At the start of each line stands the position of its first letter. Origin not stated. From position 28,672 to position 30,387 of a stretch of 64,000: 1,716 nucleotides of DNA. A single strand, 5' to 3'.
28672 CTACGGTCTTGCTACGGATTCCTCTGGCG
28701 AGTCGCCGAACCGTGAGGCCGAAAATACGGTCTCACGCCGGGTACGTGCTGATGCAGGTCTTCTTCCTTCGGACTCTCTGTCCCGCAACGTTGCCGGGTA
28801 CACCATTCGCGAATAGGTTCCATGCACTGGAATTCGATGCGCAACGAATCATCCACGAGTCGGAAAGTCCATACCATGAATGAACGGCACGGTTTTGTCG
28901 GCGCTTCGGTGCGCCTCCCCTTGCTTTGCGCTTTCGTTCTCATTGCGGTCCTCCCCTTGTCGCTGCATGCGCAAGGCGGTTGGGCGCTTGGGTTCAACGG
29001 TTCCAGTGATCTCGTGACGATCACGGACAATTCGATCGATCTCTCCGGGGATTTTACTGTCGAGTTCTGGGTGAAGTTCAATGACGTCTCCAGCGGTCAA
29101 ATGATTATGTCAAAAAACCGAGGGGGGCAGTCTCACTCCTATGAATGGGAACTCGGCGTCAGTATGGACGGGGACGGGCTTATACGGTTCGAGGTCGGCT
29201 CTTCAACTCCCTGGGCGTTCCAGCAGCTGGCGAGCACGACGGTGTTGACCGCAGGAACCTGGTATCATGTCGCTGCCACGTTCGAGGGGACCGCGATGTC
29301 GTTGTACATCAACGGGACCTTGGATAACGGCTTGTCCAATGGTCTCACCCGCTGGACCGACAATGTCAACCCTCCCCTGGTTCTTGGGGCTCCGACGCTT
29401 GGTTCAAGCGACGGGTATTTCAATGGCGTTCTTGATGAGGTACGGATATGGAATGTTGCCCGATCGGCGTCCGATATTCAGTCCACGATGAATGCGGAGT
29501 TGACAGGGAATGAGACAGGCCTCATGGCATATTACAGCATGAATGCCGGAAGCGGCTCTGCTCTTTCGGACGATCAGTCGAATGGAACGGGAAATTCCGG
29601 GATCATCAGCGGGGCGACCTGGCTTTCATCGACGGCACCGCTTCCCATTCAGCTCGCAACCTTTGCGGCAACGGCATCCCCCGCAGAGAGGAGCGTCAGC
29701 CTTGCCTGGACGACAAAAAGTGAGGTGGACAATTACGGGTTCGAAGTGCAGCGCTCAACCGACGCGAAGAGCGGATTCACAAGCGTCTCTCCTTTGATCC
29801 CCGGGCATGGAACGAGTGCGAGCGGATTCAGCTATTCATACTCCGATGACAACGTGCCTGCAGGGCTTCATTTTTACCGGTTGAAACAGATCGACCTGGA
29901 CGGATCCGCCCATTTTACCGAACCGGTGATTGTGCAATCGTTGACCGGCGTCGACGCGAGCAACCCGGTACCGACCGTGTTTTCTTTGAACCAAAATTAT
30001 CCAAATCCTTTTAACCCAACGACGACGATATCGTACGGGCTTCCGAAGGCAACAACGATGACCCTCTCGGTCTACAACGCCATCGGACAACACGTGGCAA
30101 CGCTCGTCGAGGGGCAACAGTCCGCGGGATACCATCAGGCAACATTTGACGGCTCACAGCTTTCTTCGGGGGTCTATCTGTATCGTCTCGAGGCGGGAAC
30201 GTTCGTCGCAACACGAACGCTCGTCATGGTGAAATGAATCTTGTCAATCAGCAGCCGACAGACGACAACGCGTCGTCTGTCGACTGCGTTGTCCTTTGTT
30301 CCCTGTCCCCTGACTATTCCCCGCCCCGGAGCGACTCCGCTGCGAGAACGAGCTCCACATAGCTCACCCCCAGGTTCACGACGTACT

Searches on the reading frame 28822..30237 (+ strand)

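Call 49: search_protein_families(library=pfam, proteins=[window:28822-30237:+], max_evalue=0.00001)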
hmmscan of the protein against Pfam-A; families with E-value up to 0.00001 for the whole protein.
window:28822-30237:+ (471 aa): 3 families
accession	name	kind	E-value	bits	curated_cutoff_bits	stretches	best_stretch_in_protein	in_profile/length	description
PF13385.13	Laminin_G_3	-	2e-33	116.1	27.6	1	59-220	1-151/151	Concanavalin A-like lectin/glucanases superfamily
PF18962.6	Por_Secre_tail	-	8.1e-10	39.3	27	1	393-466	2-72/75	Secretion system C-terminal sorting domain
PF13860.13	FlgD_ig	-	1.2e-06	28.8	27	1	409-458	21-75/79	FlgD Ig-like domain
